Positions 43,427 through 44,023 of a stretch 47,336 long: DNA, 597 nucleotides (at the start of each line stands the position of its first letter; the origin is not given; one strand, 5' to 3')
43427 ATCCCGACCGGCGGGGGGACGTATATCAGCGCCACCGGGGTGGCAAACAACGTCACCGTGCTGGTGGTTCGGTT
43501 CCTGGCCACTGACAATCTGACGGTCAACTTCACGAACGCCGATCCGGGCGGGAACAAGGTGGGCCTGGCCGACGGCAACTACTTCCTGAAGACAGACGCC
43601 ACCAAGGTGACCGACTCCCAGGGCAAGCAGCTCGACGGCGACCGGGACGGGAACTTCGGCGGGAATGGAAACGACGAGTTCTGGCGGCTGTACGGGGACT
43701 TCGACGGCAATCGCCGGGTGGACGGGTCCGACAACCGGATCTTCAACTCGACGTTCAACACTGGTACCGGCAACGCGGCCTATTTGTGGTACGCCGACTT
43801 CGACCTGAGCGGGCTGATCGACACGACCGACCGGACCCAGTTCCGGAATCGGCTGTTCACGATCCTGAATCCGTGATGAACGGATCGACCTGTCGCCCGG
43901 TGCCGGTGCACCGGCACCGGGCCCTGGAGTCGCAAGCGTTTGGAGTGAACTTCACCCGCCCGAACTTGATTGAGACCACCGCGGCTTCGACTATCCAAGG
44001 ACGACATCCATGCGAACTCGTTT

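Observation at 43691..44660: Possible non-cellulosomal cohesin-dockerin tether: giant dockerin-ended protein next to a PEP-CTERM-anchored cohesin-like protein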

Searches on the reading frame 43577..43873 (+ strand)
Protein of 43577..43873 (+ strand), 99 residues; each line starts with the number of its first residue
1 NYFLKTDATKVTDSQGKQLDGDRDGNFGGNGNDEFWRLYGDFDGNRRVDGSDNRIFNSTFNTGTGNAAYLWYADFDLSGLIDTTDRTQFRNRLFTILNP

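Call 48: search_solved_structures(query=window:43577-43873:+, max_evalue=10, show_alignments=3)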
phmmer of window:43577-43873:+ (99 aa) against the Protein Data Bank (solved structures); distinct sequences matched with E-value up to 10: 5.
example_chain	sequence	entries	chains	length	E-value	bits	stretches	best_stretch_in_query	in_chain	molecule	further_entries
8x39_A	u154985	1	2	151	0.00015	25.5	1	35-89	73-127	Serine protease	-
8x3a_A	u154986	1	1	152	0.00015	25.4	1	35-89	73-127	Serine protease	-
9flp_A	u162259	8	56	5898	0.0018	22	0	57-87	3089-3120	The grappling hook protein A in the bacterium Aureispira sp. CCB-QB1 | The grappling hook protein A (GhpA) in the bacterium Aureispira sp. CCB-QB1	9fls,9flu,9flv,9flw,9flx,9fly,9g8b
5lxv_B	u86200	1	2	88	0.16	15.7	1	37-91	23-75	Carbohydrate-binding protein WP_009985128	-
2y3n_B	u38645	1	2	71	0.64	13.8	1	35-86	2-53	CELLULOSOMAL FAMILY-48 PROCESSIVE GLYCOSIDE HYDROLASE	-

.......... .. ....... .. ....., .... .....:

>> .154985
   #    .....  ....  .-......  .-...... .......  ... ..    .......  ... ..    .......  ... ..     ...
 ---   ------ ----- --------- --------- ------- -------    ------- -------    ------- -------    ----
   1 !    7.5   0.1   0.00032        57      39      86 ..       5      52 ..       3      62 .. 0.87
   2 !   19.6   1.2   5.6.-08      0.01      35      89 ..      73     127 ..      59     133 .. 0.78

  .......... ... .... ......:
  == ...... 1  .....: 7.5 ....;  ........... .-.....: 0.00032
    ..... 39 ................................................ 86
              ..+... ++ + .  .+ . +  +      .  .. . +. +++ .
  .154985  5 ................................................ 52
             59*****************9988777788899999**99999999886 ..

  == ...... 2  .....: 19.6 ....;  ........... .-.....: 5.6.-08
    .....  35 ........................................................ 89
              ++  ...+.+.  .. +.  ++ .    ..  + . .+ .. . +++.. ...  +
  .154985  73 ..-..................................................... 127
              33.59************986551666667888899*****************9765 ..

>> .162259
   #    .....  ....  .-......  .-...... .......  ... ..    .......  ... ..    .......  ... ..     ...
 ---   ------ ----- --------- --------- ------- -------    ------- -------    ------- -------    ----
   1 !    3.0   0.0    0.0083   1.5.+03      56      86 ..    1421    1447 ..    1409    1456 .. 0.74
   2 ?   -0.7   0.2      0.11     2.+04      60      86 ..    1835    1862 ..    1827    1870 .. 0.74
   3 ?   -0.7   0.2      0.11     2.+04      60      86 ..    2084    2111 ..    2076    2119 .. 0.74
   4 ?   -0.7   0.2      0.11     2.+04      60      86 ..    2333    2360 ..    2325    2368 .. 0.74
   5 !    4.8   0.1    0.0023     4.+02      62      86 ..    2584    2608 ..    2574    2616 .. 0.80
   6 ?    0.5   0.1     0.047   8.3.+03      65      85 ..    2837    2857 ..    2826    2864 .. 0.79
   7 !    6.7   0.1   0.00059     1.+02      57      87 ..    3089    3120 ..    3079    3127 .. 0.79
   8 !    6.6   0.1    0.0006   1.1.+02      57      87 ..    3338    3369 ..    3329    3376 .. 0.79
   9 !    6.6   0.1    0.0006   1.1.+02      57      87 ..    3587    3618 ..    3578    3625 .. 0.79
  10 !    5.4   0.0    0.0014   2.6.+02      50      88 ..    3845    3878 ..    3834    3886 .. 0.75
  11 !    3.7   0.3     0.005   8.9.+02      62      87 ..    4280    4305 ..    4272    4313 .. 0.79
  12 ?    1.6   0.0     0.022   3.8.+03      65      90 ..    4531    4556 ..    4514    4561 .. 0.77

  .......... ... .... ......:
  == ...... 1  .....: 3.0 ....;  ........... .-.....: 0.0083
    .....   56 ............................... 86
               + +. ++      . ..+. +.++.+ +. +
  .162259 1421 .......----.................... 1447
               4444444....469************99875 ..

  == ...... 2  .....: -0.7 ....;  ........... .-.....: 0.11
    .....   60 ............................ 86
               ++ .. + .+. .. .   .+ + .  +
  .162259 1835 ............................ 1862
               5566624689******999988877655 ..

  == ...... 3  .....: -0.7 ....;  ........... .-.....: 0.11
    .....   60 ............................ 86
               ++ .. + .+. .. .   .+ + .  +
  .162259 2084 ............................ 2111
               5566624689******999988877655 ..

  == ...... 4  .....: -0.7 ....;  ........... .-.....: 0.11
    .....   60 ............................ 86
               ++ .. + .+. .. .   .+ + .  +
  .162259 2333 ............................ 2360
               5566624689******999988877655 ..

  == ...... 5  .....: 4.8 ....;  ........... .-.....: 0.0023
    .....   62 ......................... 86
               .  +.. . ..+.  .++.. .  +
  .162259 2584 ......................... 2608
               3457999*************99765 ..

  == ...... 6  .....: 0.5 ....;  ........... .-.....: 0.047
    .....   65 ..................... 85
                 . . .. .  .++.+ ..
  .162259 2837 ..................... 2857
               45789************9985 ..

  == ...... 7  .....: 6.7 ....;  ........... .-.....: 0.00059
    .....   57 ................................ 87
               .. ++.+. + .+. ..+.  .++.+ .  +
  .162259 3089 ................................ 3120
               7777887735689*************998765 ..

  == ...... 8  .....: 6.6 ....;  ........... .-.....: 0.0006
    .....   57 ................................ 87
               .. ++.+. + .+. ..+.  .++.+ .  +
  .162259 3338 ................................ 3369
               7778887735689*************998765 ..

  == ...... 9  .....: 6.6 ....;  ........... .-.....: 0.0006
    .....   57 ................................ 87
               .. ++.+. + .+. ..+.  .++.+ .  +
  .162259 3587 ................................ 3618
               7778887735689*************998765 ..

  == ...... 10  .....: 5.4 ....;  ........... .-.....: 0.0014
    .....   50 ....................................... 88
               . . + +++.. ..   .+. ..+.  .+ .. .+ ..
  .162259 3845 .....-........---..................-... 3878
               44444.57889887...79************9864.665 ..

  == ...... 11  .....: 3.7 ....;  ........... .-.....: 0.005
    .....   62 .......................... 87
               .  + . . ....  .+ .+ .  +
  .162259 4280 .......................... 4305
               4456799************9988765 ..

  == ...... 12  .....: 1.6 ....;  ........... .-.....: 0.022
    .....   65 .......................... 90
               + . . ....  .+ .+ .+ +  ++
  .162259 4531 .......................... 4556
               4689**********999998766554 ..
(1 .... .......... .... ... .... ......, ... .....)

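Call 85: predict_structure(alignment_id=A6)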
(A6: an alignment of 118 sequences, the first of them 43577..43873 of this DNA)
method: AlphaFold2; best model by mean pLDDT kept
length: 99 residues; sequences in the alignment: 118
mean_pLDDT: 93.6   pTM: 0.76
mean pLDDT of the five models: 93.6, 92.7, 91.9, 91.5, 91.3
residues with pLDDT >= 90: 80; 70-90: 18; 50-70: 1; < 50: 0
segments of 3 or more residues with pLDDT < 50: none
pLDDT, mean of each block of 10 residues (from residue 1): 86 94 89 91 96 98 95 96 98 93
secondary structure, 60 per line:
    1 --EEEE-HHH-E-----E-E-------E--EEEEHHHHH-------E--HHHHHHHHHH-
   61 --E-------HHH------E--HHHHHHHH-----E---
elements in order: E3-6 E31-34 H35-39 H50-59 H83-90

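Call 87: fold_search(model_id=the predicted structure, library=pdb)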
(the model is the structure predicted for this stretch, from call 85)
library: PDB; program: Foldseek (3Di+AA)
matches with E <= 10: 19; with E <= 0.001: 0
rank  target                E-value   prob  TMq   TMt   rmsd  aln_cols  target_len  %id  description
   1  3kcp_A                2.5e-03  1.00  0.53  0.18   1.4        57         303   21  Crystal structure of interacting Clostridium thermocellum multimodular components (released 2010-02-09)
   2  4fl4_L                5.7e-03  1.00  0.53  0.18   1.3        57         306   21  Scaffoldin conformation and dynamics revealed by a ternary complex from the Clostridium thermocellum cellulosome (released 2012-06-27)
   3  4fl4_C                1.0e-02  1.00  0.53  0.18   1.3        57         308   21  Scaffoldin conformation and dynamics revealed by a ternary complex from the Clostridium thermocellum cellulosome (released 2012-06-27)
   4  2y3n_B                1.4e-02  1.00  0.51  0.79   2.0        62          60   19  Type II cohesin-dockerin domain from Bacteroides cellolosolvens (released 2012-01-11)
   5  4wi0_B                1.7e-02  1.00  0.47  0.31   1.6        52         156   19  Crystal structure of Coh3ScaB-XDoc_M2ScaA complex: A C-terminal interface mutant of type II Cohesin-X-Dockerin complex (released 2015-10-07)
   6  5g5d_B                1.9e-02  1.00  0.53  0.34   1.4        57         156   19  Crystal Structure of the CohScaC2-XDocCipA type II complex from Clostridium thermocellum (released 2017-04-05)
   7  4fl4_I                2.2e-02  1.00  0.52  0.18   1.4        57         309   21  Scaffoldin conformation and dynamics revealed by a ternary complex from the Clostridium thermocellum cellulosome (released 2012-06-27)
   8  4u3s_B                2.2e-02  1.00  0.46  0.31   1.7        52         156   17  Crystal structure of Coh3ScaB-XDoc_M1ScaA complex: A N-terminal interface mutant of type II Cohesin-X-Dockerin complex (released 2015-07-29)
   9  2b59_B                2.7e-02  1.00  0.52  0.34   1.4        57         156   21  The type II cohesin dockerin complex (released 2005-10-11)
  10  5k39_B                4.3e-02  1.00  0.41  0.28   1.4        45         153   20  THE TYPE II COHESIN DOCKERIN COMPLEX FROM CLOSTRIDIUM THERMOCELLUM (released 2017-03-29)
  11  5m0y_B                6.9e-02  1.00  0.47  0.31   1.6        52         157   17  Crystal Structure of the CohScaA-XDocCipB type II complex from Clostridium thermocellum at 1.5Angstrom resolution (released 2017-09-06)
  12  2ozn_B                2.0e+00  0.57  0.44  0.34   1.8        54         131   24  The Cohesin-Dockerin Complex of NagJ and NagH from Clostridium perfringens (released 2008-05-06)
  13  6kgc_B                3.2e+00  0.21  0.39  0.60   4.1        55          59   16  Crystal structure of CaDoc0917(R49D)-CaCohA2 complex at pH 5.4 (released 2020-07-08)
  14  5lxv_B                3.9e+00  0.23  0.42  0.59   3.4        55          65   31  Crystal structure of Ruminococcus flavefaciens scaffoldin C cohesin in complex with a dockerin from an uncharacterized (released 2016-10-19)
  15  6kge_B                4.2e+00  0.16  0.38  0.57   3.8        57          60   16  Crystal structure of CaDoc0917(R16D)-CaCohA2 complex at pH 5.5 (released 2020-07-08)
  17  2y3n_D                5.9e+00  0.21  0.38  0.73   2.7        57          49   18  Type II cohesin-dockerin domain from Bacteroides cellolosolvens (released 2012-01-11)
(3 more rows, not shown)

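Call 93: search_protein_families(library=pfam, proteins=[window:43577-43873:+], max_evalue=10)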
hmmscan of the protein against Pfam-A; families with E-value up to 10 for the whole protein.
window:43577-43873:+ (99 aa): 2 families
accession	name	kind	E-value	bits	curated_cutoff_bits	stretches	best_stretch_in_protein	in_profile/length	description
PF00404.24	Dockerin_1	-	2.7e-05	24.7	22.9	1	39-93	1-56/57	Dockerin type I domain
PF06273.16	eIF-4B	-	1.3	8.4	28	1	17-51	115-147/502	Plant specific eukaryotic initiation factor 4B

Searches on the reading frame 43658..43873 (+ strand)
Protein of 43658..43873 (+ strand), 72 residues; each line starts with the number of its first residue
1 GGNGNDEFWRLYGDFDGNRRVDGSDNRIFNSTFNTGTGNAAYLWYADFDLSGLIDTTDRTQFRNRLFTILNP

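Call 64: find_homologous_proteins(query=A5, max_evalue=0.001)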
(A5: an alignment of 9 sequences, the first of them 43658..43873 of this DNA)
Query A5 (9 sequences) (72 aa, profile of the alignment): 138 proteins with E <= 0.001 among 586 candidates; the best 120 are listed.
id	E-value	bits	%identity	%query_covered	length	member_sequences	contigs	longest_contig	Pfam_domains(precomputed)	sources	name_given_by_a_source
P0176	1.6e-21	94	37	97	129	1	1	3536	-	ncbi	-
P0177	2.6e-21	93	62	90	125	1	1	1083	-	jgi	jgi:hypothetical protein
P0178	3.0e-20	90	39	97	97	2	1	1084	-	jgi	jgi:hypothetical protein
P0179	3.5e-20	90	58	56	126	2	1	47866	-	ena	-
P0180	5.5e-20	89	41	88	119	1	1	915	PF00404.25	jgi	jgi:hypothetical protein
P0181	5.9e-20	89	56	63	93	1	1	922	-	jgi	jgi:hypothetical protein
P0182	7.1e-20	89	40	56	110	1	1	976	PF00404.25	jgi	jgi:hypothetical protein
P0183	1.4e-19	88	43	100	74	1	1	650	-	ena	-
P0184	2.1e-19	87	44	100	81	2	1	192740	-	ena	-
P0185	2.2e-19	87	60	100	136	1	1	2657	-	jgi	jgi:hypothetical protein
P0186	2.2e-19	87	51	60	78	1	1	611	-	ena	-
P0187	2.6e-19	87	58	56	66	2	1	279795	-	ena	-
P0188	3.5e-19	87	45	89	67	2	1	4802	PF00404.25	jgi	jgi:hypothetical protein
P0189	7.9e-19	85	40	81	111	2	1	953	-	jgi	jgi:hypothetical protein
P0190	9.4e-19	85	47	89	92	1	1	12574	PF00404.25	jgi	jgi:hypothetical protein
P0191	1.1e-18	85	45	90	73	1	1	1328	PF00404.25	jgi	jgi:hypothetical protein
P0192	1.2e-18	85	40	97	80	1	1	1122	PF00404.25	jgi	jgi:hypothetical protein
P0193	1.3e-18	85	37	97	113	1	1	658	PF00404.25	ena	-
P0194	1.3e-18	85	36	97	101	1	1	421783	PF00404.25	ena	-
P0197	1.7e-18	84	39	92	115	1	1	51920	PF00404.25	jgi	jgi:hypothetical protein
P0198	1.9e-18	84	42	93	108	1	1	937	PF00404.25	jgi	jgi:Dockerin type I domain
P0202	5.6e-18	83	46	85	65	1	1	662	PF00404.25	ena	-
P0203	6.2e-18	83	46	88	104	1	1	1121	PF00404.25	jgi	jgi:Dockerin type I domain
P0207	8.4e-18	82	44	82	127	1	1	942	PF00404.25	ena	-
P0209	8.8e-18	82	39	97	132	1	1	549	PF00404.25,PF23500.2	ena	-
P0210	1.6e-17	81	49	92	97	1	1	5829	PF00404.25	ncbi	ncbi:MAG: dockerin type I domain-containing protein, partial [Planctomycetota bacterium]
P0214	3.7e-17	80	33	96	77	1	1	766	PF00404.25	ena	-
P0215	3.8e-17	80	45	74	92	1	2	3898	PF13405.13,PF00404.25,PF13499.13,PF00036.39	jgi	jgi:Ca2+-binding EF-hand superfamily protein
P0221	1.2e-16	78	42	90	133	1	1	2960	PF00404.25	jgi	jgi:hypothetical protein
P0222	1.7e-16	78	35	96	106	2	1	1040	PF00404.25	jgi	-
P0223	1.7e-16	78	37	88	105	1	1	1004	PF00404.25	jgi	jgi:hypothetical protein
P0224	2.0e-16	78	41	88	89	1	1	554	PF00404.25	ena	-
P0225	2.2e-16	78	47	63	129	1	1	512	PF00404.25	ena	-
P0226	2.3e-16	78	41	88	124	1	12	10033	PF00404.25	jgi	jgi:hypothetical protein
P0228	3.0e-16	77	41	85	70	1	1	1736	PF13405.13,PF00404.25,PF13499.13,PF00036.39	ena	-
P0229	4.3e-16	77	44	97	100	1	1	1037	PF00404.25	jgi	jgi:Dockerin type I domain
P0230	4.3e-16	77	39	92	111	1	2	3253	PF13405.13,PF00404.25,PF00036.39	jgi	jgi:Ca2+-binding EF-hand superfamily protein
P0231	4.9e-16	77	36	92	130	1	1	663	PF00404.25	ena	-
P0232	5.5e-16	76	43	100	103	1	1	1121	PF00404.25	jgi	jgi:hypothetical protein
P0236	8.6e-16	76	43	81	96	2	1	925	PF00404.25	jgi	jgi:hypothetical protein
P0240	1.8e-15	75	46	85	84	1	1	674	PF00404.25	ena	-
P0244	3.3e-15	74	40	94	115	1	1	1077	PF00404.25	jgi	jgi:hypothetical protein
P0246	3.3e-15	74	40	97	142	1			PF00404.25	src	-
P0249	6.7e-15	73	42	53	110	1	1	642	PF00404.25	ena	-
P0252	1.5e-14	72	39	85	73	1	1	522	PF00404.25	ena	-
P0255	2.2e-14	71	41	94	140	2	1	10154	PF00404.25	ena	-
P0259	4.4e-14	70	35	90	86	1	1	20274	PF00404.25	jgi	jgi:Ca2+-binding EF-hand superfamily protein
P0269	1.7e-13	68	35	90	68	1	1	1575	PF00404.25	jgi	jgi:hypothetical protein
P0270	2.7e-13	68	35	88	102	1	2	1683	PF00404.25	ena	-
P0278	2.3e-12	65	36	85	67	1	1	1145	PF00404.25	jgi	jgi:hypothetical protein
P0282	2.6e-11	61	32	76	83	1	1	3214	PF00404.25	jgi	jgi:hypothetical protein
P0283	3.1e-11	61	48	29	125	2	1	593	PF00404.25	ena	-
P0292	7.1e-9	54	33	89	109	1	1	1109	PF00404.25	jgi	jgi:hypothetical protein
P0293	9.9e-9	53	42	82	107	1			PF00404.25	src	-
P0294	1.4e-8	53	41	64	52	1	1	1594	PF00404.25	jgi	jgi:hypothetical protein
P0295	1.4e-8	53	34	86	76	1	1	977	PF00404.25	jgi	jgi:hypothetical protein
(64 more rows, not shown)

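Call 65: find_encoding_contigs(protein=P0194, flank=6000, max_places=1)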
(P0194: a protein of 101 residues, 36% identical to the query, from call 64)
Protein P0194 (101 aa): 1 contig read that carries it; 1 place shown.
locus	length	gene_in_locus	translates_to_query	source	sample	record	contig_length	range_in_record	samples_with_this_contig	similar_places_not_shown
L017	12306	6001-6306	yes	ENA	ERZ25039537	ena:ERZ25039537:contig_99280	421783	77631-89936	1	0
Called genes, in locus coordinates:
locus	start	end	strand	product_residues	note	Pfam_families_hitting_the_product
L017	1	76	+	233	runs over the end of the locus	-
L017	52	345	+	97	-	-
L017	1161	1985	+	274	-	-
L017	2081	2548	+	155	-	-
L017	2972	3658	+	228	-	-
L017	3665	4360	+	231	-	PF00041:fn3 (weak)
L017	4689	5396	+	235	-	-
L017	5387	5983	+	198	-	-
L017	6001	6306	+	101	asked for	PF00404:Dockerin_1 (weak)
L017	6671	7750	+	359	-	PF02837:Glyco_hydro_2_N, PF13364:BetaGal_ABD2 (weak), PF22666:Glyco_hydro_2_N2, PF00703:Glyco_hydro_2, PF02836:Glyco_hydro_2_C (weak)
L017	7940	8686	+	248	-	PF02836:Glyco_hydro_2_C, PF16355:DUF4982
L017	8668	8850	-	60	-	-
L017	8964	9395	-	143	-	-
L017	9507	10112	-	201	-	PF04734:Ceramidase_alk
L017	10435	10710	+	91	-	-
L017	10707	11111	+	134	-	-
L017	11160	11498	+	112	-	-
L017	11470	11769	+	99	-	-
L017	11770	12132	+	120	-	-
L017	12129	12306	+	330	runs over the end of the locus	PF00041:fn3 (weak)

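Call 66: find_encoding_contigs(protein=P0187, flank=6000, max_places=1)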
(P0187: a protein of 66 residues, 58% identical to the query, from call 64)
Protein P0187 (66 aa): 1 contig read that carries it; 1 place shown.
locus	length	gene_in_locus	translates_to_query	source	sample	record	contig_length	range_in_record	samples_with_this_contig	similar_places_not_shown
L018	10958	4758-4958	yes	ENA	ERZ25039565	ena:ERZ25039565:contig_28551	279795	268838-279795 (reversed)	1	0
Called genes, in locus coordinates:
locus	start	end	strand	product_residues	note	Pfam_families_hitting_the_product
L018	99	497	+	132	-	-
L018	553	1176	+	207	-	-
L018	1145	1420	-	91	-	-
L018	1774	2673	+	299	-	PF13229:Beta_helix (faint)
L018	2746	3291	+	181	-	-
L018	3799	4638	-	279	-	-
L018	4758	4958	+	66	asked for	-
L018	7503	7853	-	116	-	-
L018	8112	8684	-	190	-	-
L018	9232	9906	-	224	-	-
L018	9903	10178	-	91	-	-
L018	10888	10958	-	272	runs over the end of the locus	-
